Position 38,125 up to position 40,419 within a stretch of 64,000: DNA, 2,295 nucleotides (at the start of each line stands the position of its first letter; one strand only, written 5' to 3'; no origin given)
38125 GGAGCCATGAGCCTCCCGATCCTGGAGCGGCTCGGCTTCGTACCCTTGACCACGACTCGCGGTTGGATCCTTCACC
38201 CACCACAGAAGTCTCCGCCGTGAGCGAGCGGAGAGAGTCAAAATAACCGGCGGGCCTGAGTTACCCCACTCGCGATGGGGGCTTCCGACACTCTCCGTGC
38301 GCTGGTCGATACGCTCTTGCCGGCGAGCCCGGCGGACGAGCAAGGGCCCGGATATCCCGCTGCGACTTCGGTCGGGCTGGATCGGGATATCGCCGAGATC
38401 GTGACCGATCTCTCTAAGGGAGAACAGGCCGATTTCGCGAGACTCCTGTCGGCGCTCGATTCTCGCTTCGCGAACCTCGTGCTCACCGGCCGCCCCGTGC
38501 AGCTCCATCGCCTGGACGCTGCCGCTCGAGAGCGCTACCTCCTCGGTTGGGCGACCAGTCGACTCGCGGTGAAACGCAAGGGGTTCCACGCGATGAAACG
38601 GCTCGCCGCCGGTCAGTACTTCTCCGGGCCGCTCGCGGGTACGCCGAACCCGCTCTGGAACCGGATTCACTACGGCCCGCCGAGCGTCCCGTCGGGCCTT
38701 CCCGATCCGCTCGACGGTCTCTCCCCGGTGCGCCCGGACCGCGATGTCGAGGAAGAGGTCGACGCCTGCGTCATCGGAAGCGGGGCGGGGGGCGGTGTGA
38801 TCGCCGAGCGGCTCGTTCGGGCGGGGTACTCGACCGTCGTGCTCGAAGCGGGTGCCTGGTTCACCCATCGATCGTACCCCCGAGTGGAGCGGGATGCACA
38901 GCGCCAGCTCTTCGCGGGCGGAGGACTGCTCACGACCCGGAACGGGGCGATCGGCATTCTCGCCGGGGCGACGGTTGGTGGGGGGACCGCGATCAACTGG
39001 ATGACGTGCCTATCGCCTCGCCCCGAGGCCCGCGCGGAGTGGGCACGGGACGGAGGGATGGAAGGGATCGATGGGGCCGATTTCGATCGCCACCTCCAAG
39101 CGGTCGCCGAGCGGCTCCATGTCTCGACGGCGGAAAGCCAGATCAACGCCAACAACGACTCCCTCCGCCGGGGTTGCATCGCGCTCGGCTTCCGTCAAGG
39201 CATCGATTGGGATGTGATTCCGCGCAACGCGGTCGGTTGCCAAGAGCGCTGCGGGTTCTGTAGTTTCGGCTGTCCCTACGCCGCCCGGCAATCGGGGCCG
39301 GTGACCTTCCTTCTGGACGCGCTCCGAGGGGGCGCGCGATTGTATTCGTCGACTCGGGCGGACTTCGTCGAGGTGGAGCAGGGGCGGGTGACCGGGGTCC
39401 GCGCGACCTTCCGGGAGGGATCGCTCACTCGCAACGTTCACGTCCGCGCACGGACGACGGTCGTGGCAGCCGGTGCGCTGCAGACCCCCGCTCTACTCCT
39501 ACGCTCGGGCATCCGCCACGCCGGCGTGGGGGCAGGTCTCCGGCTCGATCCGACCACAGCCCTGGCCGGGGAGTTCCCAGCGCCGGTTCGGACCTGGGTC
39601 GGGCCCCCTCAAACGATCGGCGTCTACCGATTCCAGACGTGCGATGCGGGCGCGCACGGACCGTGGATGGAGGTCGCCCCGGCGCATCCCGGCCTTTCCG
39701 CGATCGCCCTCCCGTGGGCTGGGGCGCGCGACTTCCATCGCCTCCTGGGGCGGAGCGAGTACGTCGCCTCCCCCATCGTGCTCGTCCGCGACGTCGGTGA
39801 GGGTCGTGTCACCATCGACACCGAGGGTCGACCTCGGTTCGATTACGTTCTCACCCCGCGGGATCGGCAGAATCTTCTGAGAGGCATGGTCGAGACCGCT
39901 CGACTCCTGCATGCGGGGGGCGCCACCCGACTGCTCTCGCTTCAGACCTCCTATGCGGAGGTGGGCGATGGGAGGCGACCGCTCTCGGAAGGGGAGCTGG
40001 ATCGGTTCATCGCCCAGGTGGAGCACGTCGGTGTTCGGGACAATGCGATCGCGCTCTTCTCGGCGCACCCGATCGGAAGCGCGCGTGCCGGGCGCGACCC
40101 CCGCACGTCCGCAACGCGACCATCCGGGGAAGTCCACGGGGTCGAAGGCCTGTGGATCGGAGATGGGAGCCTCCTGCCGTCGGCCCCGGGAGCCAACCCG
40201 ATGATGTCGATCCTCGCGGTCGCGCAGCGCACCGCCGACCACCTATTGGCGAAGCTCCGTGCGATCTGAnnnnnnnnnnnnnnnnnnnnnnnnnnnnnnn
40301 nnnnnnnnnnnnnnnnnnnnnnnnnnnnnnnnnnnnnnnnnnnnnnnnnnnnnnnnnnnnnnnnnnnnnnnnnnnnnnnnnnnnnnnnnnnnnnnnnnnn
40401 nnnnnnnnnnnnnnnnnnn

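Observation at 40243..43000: Overlapping three-gene operon (small protein, heme-oxygenase-like di-iron enzyme, Ta0938-like Cys4 protein) beside a GMC oxidoreductase and a membrane cupredoxin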

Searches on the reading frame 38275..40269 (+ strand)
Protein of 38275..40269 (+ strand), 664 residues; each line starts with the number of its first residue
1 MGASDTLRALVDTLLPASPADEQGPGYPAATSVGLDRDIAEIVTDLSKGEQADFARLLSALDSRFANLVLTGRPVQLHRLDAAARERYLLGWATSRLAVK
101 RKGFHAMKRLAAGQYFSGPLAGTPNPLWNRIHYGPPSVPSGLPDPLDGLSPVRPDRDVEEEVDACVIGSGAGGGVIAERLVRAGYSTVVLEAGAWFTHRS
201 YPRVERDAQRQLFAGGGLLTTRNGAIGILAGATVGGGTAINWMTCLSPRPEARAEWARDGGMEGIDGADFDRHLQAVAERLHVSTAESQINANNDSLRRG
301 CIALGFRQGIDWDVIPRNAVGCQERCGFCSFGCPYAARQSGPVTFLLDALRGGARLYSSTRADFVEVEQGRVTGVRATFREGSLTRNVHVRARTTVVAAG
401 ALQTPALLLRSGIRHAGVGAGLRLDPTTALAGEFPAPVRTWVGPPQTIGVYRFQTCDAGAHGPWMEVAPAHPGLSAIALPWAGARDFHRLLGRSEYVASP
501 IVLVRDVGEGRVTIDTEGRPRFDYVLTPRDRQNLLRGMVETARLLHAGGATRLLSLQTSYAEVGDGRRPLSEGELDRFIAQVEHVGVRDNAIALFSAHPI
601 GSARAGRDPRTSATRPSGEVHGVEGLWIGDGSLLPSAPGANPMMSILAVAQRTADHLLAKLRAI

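Call 3: search_protein_families(library=pfam, proteins=[window:38275-40269:+], max_evalue=0.1)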
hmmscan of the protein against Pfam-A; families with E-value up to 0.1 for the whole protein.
window:38275-40269:+ (664 aa): 7 families
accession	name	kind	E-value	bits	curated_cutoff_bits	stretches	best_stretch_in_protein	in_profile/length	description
PF00732.25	GMC_oxred_N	-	5.7e-49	167.3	23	1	211-426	3-217/218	GMC oxidoreductase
PF05199.19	GMC_oxred_C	-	1.2e-20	75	24.6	1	509-650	4-139/139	GMC oxidoreductase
PF13618.11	Gluconate_2-dh3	-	2.8e-05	24.9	23.4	1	5-133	5-133/135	Gluconate 2-dehydrogenase subunit 3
PF00890.30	FAD_binding_2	-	0.00068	19.4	20.4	0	350-404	152-206/414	FAD binding domain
PF13450.12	NAD_binding_8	-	0.00094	19.9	21.9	1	166-194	1-29/68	NAD(P)-binding Rossmann-like domain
PF01266.30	DAO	-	0.02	14.9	27.9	0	163-196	1-34/353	FAD dependent oxidoreductase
PF01494.25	FAD_binding_3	-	0.028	14.1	22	1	161-199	1-39/349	FAD binding domain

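Call 4: search_protein_families(library=ncbifam, proteins=[window:38275-40269:+], max_evalue=0.1)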
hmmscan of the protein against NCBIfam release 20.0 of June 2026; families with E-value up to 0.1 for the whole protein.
window:38275-40269:+ (664 aa): 13 families
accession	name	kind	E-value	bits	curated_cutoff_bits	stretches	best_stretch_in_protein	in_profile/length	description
NF002550.0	PRK02106.1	subfamily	2.5e-16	59.3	605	3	561-659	446-535/563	choline dehydrogenase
NF058674.1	CholsOxChoxAB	equivalog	4.1e-16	58.6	850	2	161-296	5-142/535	cholesterol oxidase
TIGR03970.1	mycofact_MftG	equivalog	1e-15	57.7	387.45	1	163-657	2-486/487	mycofactocin dehydrogenase MftG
NF038210.1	GMC_mycofac_3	equivalog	7.2e-15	54.8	300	2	576-659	335-414/418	mycofactocin system GMC family oxidoreductase MftG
TIGR01810.1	betA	equivalog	2.4e-14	52.9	732.1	2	165-430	3-282/532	choline dehydrogenase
TIGR04542.1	GMC_mycofac_2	equivalog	3.5e-13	49.4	400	2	578-657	351-425/425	mycofactocin system GMC family oxidoreductase MftG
TIGR02462.1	pyranose_ox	equivalog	7.8e-09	35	544.9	2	597-661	483-547/548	pyranose oxidase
NF009478.0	PRK12844.1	equivalog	0.00099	17.5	789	0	347-400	218-268/559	3-ketosteroid-delta-1-dehydrogenase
TIGR02734.1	crtI_fam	subfamily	0.017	13.8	238.1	1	164-194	1-31/504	phytoene desaturase family protein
NF004834.1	PRK06185.1-3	subfamily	0.018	13.8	500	0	161-196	7-42/420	FAD-dependent oxidoreductase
NF041080.1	DGGGPL_reductase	equivalog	0.021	13.7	580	0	347-401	103-155/447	digeranylgeranylglycerophospholipid reductase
NF011988.0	PRK15446.2-4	equivalog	0.04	13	369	1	358-385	348-375/389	alpha-D-ribose 1-methylphosphonate 5-triphosphate diphosphatase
NF005882.1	PRK07843.1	equivalog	0.052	12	788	0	162-196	2-36/547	3-oxosteroid 1-dehydrogenase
